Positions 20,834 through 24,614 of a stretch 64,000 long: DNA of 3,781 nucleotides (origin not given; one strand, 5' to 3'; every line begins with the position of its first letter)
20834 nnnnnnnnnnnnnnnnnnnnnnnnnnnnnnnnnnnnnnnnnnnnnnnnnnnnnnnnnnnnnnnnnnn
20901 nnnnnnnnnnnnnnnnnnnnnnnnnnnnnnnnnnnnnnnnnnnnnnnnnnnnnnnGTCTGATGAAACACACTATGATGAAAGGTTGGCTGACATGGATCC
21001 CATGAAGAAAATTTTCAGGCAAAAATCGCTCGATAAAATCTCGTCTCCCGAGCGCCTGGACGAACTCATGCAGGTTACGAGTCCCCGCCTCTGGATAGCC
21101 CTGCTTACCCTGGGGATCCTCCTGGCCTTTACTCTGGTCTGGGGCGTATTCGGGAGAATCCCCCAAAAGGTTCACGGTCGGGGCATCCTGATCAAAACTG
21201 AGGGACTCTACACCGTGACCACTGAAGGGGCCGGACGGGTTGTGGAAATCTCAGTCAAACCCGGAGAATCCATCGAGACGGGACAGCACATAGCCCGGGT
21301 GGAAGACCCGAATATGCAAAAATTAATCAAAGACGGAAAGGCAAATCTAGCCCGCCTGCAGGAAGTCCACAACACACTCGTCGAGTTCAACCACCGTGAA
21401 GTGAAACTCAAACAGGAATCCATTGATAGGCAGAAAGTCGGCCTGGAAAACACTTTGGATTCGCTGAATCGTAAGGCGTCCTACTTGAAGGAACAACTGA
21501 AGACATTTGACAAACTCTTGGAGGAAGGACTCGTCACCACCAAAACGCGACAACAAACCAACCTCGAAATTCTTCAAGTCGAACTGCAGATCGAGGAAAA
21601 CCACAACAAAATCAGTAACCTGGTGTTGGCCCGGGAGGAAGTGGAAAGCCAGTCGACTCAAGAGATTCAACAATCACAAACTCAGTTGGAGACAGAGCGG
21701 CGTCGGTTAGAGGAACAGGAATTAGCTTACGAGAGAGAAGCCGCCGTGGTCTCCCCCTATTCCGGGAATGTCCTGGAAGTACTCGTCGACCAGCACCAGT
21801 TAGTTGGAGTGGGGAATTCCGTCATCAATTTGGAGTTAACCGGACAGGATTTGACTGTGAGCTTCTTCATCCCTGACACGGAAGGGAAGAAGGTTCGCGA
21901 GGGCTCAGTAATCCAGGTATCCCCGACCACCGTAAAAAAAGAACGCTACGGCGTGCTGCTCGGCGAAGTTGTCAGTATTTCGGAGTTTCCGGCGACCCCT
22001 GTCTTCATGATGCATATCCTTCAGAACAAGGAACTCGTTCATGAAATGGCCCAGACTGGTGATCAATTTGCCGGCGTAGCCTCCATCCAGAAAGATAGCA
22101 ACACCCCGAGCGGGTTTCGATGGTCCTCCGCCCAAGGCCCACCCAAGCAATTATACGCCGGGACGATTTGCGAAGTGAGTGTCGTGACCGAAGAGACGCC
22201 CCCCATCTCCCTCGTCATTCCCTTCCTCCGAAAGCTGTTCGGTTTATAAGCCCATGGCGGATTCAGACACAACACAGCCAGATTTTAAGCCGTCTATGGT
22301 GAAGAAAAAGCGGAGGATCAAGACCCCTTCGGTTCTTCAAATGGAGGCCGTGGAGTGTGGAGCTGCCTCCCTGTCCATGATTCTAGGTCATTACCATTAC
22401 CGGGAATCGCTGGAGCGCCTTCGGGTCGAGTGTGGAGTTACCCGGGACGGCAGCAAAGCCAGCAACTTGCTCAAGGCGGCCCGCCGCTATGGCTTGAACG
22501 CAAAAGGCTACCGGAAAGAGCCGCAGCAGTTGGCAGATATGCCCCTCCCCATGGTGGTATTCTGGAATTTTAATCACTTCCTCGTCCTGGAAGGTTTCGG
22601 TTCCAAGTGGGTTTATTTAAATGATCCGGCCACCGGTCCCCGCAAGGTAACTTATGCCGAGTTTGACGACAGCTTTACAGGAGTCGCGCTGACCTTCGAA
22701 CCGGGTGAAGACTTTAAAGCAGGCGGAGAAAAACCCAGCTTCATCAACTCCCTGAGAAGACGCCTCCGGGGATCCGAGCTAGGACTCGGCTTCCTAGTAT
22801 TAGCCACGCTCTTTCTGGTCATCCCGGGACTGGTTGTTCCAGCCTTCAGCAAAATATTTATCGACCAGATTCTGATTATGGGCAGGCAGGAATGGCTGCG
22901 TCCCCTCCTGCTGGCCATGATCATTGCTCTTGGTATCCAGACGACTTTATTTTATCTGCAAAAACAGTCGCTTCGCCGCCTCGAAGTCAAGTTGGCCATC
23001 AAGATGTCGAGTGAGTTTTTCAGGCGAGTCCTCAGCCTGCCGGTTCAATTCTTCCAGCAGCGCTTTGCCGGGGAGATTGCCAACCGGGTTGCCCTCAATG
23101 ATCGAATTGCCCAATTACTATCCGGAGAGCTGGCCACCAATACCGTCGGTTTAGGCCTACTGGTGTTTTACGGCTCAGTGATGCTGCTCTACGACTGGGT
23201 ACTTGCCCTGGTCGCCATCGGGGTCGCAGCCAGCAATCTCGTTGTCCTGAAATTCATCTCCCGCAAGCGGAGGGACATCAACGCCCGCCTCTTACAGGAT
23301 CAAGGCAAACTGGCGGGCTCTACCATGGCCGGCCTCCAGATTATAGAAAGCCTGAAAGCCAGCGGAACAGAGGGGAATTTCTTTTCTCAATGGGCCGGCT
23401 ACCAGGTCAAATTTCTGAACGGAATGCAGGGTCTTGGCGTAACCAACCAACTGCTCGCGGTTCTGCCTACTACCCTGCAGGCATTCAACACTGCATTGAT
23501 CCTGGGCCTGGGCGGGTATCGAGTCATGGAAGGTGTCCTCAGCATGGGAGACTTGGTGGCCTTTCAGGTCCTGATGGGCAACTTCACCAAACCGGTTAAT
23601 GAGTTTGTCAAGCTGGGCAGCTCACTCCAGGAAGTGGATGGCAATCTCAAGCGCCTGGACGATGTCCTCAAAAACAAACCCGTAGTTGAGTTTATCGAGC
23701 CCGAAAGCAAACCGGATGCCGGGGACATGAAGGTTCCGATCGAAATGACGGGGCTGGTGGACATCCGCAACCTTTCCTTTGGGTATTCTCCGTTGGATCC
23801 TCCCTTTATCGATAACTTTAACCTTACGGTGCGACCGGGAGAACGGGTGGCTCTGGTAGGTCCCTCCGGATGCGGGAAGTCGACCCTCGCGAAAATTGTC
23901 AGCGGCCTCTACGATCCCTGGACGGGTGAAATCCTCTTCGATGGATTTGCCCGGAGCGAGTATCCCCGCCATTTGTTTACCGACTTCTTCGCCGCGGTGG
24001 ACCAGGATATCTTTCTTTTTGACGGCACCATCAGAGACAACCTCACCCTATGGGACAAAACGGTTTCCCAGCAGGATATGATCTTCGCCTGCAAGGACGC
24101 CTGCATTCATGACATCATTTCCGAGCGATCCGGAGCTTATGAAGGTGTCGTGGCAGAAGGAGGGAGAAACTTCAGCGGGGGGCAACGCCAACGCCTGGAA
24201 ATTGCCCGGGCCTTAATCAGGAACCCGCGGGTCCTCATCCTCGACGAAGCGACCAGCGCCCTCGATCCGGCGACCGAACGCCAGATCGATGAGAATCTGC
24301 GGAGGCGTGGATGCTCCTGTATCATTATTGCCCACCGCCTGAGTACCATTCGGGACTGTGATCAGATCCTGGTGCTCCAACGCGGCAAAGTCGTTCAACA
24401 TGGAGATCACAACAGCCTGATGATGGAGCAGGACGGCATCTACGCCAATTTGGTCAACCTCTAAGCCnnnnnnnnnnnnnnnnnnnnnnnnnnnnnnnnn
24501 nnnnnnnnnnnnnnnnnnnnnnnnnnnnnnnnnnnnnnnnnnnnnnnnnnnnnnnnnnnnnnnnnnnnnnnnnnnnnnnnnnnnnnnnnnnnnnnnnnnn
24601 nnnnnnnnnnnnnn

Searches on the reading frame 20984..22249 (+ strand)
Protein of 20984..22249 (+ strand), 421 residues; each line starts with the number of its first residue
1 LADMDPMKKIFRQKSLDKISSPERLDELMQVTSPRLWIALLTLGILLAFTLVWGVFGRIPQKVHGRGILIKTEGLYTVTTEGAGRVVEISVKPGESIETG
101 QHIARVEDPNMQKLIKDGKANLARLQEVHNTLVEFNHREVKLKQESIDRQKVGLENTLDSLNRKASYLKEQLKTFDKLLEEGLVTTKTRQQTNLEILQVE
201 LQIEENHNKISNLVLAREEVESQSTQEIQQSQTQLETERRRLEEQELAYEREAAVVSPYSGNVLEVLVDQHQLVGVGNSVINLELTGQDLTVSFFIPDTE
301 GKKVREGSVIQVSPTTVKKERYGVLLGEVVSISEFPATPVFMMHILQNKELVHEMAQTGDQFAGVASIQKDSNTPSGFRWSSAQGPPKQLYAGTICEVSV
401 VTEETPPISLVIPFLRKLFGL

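Call 5: search_protein_families(library=pfam, proteins=[window:20984-22249:+], max_evalue=0.001)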
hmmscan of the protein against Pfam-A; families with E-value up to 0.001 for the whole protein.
window:20984-22249:+ (421 aa): 2 families
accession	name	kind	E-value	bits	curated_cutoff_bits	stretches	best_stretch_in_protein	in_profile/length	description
PF13437.12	HlyD_3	-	3e-09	38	22.2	0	255-334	2-78/106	HlyD family secretion protein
PF00364.28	Biotin_lipoyl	-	0.00015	22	22.1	0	83-106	14-36/73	Biotin-requiring enzyme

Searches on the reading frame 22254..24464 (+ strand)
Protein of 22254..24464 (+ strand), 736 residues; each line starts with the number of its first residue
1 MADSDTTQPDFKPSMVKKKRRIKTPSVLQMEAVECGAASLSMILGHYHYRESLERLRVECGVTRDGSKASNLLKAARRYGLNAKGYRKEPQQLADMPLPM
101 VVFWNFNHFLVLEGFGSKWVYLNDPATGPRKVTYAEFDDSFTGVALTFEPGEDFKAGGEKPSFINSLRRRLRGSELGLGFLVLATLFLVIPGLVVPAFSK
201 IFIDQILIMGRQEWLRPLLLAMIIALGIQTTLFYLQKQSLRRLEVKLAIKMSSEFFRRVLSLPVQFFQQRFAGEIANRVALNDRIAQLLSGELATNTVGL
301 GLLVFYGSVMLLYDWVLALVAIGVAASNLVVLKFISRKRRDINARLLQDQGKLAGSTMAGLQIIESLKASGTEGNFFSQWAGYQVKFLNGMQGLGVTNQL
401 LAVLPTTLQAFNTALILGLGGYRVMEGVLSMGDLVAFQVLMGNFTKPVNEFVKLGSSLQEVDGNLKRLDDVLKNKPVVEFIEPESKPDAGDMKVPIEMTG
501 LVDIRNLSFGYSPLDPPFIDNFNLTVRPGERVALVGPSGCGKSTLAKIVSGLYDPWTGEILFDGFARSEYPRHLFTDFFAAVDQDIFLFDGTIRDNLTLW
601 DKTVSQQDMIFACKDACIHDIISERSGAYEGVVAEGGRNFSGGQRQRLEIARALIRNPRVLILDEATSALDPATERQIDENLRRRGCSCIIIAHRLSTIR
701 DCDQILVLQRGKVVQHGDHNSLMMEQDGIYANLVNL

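Call 5: search_protein_families(library=pfam, proteins=[window:22254-24464:+], max_evalue=0.001)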
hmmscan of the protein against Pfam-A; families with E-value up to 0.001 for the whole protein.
window:22254-24464:+ (736 aa): 4 families
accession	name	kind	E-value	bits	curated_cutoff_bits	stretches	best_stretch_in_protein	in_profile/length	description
PF03412.21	Peptidase_C39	-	4.2e-35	120.9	22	1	24-152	2-132/133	Peptidase C39 family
PF00005.33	ABC_tran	-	2.1e-30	106.5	25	1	520-668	2-137/137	ABC transporter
PF00664.28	ABC_membrane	-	2.1e-25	90.4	28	1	183-447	3-273/274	ABC transporter transmembrane region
PF02463.25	SMC_N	-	0.00033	20.6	40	0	639-708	136-211/220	RecF/RecN/SMC N terminal domain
